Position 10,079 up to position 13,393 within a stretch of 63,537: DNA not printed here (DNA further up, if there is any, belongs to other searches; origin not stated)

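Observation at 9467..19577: Nine-gene FtsK-like plus AAA+ membrane-associated operon bracketed by zinc-ribbon ectodomain proteins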

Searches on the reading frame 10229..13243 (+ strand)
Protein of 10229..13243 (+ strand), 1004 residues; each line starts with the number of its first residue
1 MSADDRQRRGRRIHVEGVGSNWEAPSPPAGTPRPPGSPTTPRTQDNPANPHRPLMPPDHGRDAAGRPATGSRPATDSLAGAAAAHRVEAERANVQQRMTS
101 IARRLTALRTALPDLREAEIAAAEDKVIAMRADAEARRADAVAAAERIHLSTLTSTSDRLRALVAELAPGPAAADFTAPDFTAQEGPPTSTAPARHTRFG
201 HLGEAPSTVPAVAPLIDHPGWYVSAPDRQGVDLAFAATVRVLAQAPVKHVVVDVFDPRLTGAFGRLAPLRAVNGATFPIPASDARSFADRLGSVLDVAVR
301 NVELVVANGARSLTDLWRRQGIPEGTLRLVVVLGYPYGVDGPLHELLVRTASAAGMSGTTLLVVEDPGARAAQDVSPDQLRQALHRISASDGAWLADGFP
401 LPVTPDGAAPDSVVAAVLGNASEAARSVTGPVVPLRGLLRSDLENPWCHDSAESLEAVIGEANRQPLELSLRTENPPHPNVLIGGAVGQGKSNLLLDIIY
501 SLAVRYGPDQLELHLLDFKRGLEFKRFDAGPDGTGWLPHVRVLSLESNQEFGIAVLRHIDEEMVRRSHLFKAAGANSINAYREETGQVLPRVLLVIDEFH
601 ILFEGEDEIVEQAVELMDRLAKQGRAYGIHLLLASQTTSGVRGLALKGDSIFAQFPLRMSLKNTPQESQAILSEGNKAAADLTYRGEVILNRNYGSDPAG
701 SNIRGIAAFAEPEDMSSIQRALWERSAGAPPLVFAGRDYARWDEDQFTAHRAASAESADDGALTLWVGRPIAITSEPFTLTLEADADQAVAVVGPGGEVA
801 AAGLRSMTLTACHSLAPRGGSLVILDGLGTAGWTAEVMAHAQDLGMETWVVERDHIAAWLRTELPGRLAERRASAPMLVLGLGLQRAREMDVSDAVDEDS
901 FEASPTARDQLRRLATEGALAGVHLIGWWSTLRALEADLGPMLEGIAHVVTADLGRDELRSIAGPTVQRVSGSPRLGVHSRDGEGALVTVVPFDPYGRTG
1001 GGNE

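Call 6: search_protein_families(library=pfam, proteins=[window:10229-13243:+], max_evalue=0.1)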
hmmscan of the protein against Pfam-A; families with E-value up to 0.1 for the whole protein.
window:10229-13243:+ (1004 aa): 4 families
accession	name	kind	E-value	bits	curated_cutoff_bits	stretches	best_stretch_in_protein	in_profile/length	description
PF01580.24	FtsK_SpoIIIE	-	5.6e-21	75.5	24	1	449-638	12-219/221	FtsK/SpoIIIE family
PF25199.1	nSTAND_NTPase5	-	3.8e-05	24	34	0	473-503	36-66/145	Novel STAND NTPase 5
PF13401.12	AAA_22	-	0.0011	19.7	27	1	481-632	8-119/130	AAA domain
PF12137.13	RapA_C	-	0.086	12.3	26.8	0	76-129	287-340/360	RNA polymerase recycling family C-terminal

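Call 7: search_protein_families(library=padloc, proteins=[window:10229-13243:+], max_evalue=0.1)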
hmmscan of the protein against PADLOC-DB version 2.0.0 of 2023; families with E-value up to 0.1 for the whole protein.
window:10229-13243:+ (1004 aa): 14 families
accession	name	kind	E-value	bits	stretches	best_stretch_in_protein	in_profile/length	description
PDLC02806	SspH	-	9.5e-23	77.7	1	458-636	1513-1688/1766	SspH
PDLC04140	mad8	-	1.4e-16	58.9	1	476-682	25-276/314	mads_8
PDLC02804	SspH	-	3.5e-09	32.7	1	478-711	1333-1550/1561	SspH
PDLC04105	HerA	-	4.1e-06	23.7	1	592-641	420-472/576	-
PDLC04104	HerA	-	1.3e-05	22.2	1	592-645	221-277/379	-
PDLC02188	HerA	-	0.00019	18.4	1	592-642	429-480/578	-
PDLC04098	HerA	-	0.0002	18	1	578-639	514-581/686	-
PDLC04102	HerA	-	0.0006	16.2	1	592-639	506-554/654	-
PDLC04100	HerA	-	0.0014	15.4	1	592-643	441-494/580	-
PDLC01055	HerA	-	0.0026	14.6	1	581-637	408-463/532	Type III coevolved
PDLC04106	HerA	-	0.0042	13.6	1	593-640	513-564/667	-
PDLC02185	HerA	-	0.0095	12.7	1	592-642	447-499/585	-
PDLC04103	HerA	-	0.027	10.8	1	566-637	416-489/579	-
PDLC02668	DndD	-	0.091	9.7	0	465-498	18-50/659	DndD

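Call 8: search_protein_families(library=ncbifam, proteins=[window:10229-13243:+], max_evalue=0.1)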
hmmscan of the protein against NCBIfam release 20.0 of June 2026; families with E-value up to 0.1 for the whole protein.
window:10229-13243:+ (1004 aa): 10 families
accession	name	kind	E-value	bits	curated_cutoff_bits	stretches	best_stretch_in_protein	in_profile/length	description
TIGR03924.1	T7SS_EccC_a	equivalog_domain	2.6e-27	95.9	509.15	1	441-680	409-643/673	type VII secretion protein EccCa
TIGR03928.1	T7_EssCb_Firm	equivalog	4.7e-22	77.5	778.4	1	449-684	440-663/1296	type VII secretion protein EssC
TIGR03925.1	T7SS_EccC_b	equivalog_domain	9.1e-17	60.5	346.55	1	478-659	76-249/564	type VII secretion protein EccCb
NF007615.0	PRK10263.1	equivalog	6.4e-05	20.8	1566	1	589-640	1139-1187/1355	DNA translocase FtsK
NF041017.1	DNA_import_CedB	equivalog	0.00022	20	700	1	556-637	440-515/590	DNA import protein CedB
NF042944.1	HerA_antiphage_2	equivalog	0.00045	19.1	850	1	590-641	428-479/576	anti-phage-associated helicase HerA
NF040937.1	HerA_Thermprot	equivalog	0.0034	15.8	800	1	567-641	327-398/487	DNA double-strand break repair helicase HerA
NF040819.1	helicase_HerA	equivalog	0.013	14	970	1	590-639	402-449/561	DNA double-strand break repair helicase HerA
NF042943.1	HerA_antiphage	equivalog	0.023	13.3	800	1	592-643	435-488/566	anti-phage-associated helicase HerA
NF008749.0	PRK11784.1-1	equivalog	0.072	12.2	548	0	426-495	89-159/364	tRNA 2-selenouridine(34) synthase MnmH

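Call 31: search_solved_structures(query=window:10229-13243:+, max_evalue=0.01)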
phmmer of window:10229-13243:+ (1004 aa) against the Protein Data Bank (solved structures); distinct sequences matched with E-value up to 0.01: 14.
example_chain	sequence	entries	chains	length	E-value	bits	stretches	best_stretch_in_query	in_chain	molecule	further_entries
4nh0_A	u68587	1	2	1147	5e-23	84.4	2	459-639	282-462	Cell divisionFtsK/SpoIIIE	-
7np7_C1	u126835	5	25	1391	5.6e-20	74.3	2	473-639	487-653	ESX-5 secretion system protein EccC5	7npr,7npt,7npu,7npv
7b9f_C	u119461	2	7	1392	8.2e-20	73.8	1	473-639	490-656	EccC5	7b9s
9qks_G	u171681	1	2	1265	3.9e-16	61.6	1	445-690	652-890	ESX secretion system protein YukB,Green fluorescent protein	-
4n1a_A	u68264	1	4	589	2.2e-09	39.2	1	481-642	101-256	Cell divisionFtsK/SpoIIIE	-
5fv0_A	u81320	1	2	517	1.5e-08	36.5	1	480-643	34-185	ESX secretion system protein EccC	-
4lya_A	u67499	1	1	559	1.8e-08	36.2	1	480-643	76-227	Uncharacterized protein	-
2iuu_A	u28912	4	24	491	1.4e-05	26.6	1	588-730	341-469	DNA TRANSLOCASE FTSK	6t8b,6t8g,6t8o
2iut_A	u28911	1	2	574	1.6e-05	26.5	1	588-732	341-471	DNA TRANSLOCASE FTSK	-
6o1w_A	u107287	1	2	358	2.4e-05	25.9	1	446-638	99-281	DNA translocase coupling protein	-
6o1x_A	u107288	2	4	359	2.4e-05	25.9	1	446-638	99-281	DNA translocase coupling protein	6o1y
6o1z_A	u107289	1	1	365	2.5e-05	25.8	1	446-638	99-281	DNA translocase coupling protein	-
2ius_A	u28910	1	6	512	2.7e-05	25.7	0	590-675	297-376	DNA TRANSLOCASE FTSK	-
9jv8_A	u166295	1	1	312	0.0017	19.7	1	479-636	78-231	ESX-1 secretion system protein EccCb1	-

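Call 44: search_solved_structures(query=A5, max_evalue=0.1, show_alignments=2)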
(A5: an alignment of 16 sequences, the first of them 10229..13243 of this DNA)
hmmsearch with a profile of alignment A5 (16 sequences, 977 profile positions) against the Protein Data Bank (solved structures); distinct sequences matched with E-value up to 0.1: 16.
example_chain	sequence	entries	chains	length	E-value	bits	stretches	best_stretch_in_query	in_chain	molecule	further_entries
4nh0_A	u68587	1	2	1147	5.3e-31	110.9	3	455-614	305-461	Cell divisionFtsK/SpoIIIE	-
7np7_C1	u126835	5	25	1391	4.8e-27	97.8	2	459-614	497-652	ESX-5 secretion system protein EccC5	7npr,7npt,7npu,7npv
9qks_G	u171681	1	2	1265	8.9e-27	97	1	419-663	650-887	ESX secretion system protein YukB,Green fluorescent protein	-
7b9f_C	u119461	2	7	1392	3e-26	95.2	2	459-614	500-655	EccC5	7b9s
4n1a_A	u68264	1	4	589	2.7e-12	49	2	461-613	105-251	Cell divisionFtsK/SpoIIIE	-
5fv0_A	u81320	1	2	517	2.4e-09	39.3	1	533-618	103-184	ESX secretion system protein EccC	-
4lya_A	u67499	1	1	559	4.1e-09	38.5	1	533-618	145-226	Uncharacterized protein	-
2iuu_A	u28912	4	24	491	2.2e-08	36.1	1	564-651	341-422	DNA TRANSLOCASE FTSK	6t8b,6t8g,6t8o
6o1w_A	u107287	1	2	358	2.8e-08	35.7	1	533-612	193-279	DNA translocase coupling protein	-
6o1x_A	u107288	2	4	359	2.8e-08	35.7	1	533-612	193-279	DNA translocase coupling protein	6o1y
6o1z_A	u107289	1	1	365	3e-08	35.6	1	533-612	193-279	DNA translocase coupling protein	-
2iut_A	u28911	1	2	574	3.4e-08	35.4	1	564-651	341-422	DNA TRANSLOCASE FTSK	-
2ius_A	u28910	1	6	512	4.4e-07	31.8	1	568-650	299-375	DNA TRANSLOCASE FTSK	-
9jv8_A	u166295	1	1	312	2.7e-06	29.1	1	456-611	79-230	ESX-1 secretion system protein EccCb1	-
8xau_A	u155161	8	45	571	0.0025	19.4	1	591-641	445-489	ATP-binding protein | HerA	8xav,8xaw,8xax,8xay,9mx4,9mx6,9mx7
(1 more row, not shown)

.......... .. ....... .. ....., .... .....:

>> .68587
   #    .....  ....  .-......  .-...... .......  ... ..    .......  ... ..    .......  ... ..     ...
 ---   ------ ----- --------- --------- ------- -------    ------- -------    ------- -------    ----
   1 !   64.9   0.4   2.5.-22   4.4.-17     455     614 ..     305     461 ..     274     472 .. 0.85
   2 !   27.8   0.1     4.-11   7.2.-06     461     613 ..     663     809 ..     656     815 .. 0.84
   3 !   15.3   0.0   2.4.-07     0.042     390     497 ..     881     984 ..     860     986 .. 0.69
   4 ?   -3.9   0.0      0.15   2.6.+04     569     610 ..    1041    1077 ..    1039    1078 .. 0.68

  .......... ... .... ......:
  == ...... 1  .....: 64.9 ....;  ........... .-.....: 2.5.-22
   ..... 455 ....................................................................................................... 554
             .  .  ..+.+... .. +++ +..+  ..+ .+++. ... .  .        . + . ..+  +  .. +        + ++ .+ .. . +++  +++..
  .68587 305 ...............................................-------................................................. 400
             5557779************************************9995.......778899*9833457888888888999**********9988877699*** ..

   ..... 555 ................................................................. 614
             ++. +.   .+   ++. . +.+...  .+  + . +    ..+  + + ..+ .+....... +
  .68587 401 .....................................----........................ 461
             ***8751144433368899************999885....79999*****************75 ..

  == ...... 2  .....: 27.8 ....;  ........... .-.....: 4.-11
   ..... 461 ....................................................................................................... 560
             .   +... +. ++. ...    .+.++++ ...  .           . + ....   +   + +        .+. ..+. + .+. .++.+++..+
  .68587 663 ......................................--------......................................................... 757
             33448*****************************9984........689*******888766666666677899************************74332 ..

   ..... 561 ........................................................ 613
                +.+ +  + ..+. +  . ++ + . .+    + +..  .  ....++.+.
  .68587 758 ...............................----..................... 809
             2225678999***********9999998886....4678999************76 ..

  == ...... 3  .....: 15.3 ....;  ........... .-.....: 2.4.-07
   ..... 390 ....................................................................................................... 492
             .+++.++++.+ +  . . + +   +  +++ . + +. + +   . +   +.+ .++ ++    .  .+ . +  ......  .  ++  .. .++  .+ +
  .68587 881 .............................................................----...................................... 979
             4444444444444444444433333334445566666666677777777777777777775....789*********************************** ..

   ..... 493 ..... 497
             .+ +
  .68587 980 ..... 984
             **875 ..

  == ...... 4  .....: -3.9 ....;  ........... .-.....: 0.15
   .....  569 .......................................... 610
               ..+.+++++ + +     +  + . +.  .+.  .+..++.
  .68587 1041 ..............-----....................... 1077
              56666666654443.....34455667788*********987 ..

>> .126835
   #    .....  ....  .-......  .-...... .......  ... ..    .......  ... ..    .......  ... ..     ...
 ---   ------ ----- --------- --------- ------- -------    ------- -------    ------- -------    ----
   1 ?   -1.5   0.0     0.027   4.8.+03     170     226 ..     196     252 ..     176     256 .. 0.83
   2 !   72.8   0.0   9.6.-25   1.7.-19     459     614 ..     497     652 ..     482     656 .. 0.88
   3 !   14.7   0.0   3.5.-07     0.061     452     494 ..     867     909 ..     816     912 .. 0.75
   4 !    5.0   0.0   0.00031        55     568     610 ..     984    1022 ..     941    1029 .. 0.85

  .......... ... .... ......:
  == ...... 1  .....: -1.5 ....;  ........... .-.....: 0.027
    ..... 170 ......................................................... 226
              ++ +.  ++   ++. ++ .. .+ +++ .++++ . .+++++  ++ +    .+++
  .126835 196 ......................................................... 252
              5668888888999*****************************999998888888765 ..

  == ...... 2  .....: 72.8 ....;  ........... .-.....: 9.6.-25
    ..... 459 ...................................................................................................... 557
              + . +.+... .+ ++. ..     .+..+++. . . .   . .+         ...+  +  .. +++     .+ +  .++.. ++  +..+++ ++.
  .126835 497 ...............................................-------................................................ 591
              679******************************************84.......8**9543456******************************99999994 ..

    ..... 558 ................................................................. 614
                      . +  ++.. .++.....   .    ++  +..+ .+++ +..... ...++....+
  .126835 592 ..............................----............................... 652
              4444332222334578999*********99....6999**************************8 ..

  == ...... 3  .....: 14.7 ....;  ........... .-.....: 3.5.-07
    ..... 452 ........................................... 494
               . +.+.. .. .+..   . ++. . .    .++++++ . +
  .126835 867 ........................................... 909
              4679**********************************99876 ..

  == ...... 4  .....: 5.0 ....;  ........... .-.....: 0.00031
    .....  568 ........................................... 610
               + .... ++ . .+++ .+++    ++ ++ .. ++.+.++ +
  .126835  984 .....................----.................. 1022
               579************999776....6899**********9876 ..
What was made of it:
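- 10229..13243 (+): g2: 1004-aa soluble EccC-like FtsK/SpoIIIE ATPase. The central module is intact (Walker A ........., Walker B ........, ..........). The N-terminal part is disordered and coiled-coil, and two flanking modules are probably degenerate P-loop modules. Calls 6, 8, 31 and 44 (EccC 4nh0 at 5e-31, EccC5, YukB).
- On T7SSa / ESX: Best PDB relatives are EccC and EccC5 (calls 6, 8, 44).
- Closest known: ESX / T7SSa. Same: g2's ATPase module is most similar to EccC D1 (4nh0 at 5e-31, EccC5; call 44).
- The ATPase is EccC-like, most similar to EccC D1 (calls 31, 44).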

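Call 67: find_homologous_proteins(query=window:10229-13243:+)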
Query window:10229-13243:+ (1004 aa): 175 proteins with E <= 0.001 among 8000 candidates; the best 120 are listed.
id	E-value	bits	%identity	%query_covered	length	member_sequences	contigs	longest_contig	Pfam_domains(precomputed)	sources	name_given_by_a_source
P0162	0.0e+0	2220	100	100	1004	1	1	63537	PF01580.25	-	-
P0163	0.0e+0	1418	68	99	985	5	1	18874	PF01580.25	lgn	-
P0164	0.0e+0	1028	53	92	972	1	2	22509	PF01580.25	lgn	-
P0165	1.1e-295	1002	53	91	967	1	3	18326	PF01580.25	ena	-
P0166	6.5e-286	970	50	99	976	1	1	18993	PF01580.25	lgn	-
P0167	2.5e-277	941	50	98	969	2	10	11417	PF01580.25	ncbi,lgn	-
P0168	4.5e-277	940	50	99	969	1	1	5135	PF01580.25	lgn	-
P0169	1.0e-276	939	53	87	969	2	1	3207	PF01580.25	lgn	-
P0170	6.4e-266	903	50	98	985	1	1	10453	PF01580.25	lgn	-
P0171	1.1e-256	873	49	100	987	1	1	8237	PF01580.25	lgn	-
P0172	7.2e-254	863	49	94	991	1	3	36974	PF01580.25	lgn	-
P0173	1.3e-252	859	49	93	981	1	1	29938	PF01580.25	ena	-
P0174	1.9e-252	859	47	98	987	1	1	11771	PF01580.25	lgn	-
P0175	2.1e-252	859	49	94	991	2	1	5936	PF01580.25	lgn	-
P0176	1.0e-251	856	49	92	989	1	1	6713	PF01580.25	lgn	-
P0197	4.1e-219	748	46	91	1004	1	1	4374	PF01580.25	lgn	-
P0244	2.1e-198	680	43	83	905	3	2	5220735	PF01580.25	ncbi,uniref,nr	ncbi:FtsK/SpoIIIE domain-containing protein [Rhodococcus pyridinivorans]|uniref:FtsK domain-containi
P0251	1.2e-192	661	41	99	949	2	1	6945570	PF01580.25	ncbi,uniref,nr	ncbi:FtsK/SpoIIIE domain-containing protein [Mycolicibacterium tusciae]|uniref:FtsK/SpoIIIE domain-c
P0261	1.2e-124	436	33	87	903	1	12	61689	PF01580.25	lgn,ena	-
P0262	7.3e-113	397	36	77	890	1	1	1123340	PF01580.25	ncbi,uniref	ncbi:FtsK/SpoIIIE domain-containing protein [Nonomuraea sp. NPDC050556]|uniref:FtsK/SpoIIIE domain-c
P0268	2.1e-108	382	35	83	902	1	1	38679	PF01580.25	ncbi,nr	ncbi:MAG: cell division protein FtsK [Streptosporangiales bacterium]|nr:cell division protein FtsK [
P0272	2.2e-106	375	33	77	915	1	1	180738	PF01580.25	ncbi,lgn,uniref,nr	ncbi:FtsK/SpoIIIE family protein [Kribbella antiqua]|uniref:FtsK/SpoIIIE family protein n=1 Tax=Krib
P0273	3.0e-106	375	33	77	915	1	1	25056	PF01580.25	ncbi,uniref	ncbi:FtsK/SpoIIIE domain-containing protein [Nocardia salmonicida]|uniref:FtsK/SpoIIIE domain-contai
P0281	9.4e-100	353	32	84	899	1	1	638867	PF01580.25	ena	-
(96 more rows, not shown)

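Call 68: find_encoding_contigs(protein=P0272, flank=10000, max_places=1)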
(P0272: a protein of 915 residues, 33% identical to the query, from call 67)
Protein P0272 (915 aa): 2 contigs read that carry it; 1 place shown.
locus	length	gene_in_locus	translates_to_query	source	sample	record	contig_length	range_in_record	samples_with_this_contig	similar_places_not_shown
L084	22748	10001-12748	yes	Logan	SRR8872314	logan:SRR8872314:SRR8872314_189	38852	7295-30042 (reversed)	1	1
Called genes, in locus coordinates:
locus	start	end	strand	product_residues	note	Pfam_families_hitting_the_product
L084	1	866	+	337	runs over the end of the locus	PF01170:UPF0020 (weak)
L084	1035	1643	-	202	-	PF14124:DUF4291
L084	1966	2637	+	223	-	PF01810:LysE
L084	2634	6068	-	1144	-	-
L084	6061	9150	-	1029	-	PF12705:PDDEXK_1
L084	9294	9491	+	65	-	-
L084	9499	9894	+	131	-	PF13669:Glyoxalase_4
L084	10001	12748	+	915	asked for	PF01580:FtsK_SpoIIIE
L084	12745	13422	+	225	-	-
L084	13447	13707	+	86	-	-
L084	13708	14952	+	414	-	PF18451:CdiA_C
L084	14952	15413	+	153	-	-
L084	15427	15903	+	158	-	-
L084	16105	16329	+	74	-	-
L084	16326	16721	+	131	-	PF26761:Acb5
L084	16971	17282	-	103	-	-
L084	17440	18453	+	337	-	PF01370:Epimerase (faint)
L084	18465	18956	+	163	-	PF00149:Metallophos (faint), PF12850:Metallophos_2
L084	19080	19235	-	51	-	-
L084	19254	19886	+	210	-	-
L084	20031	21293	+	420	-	PF00929:RNase_T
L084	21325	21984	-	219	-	PF13489:Methyltransf_23, PF13847:Methyltransf_31 (weak), PF08241:Methyltransf_11, PF08242:Methyltransf_12, PF13649:Methyltransf_25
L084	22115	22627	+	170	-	PF00156:Pribosyltran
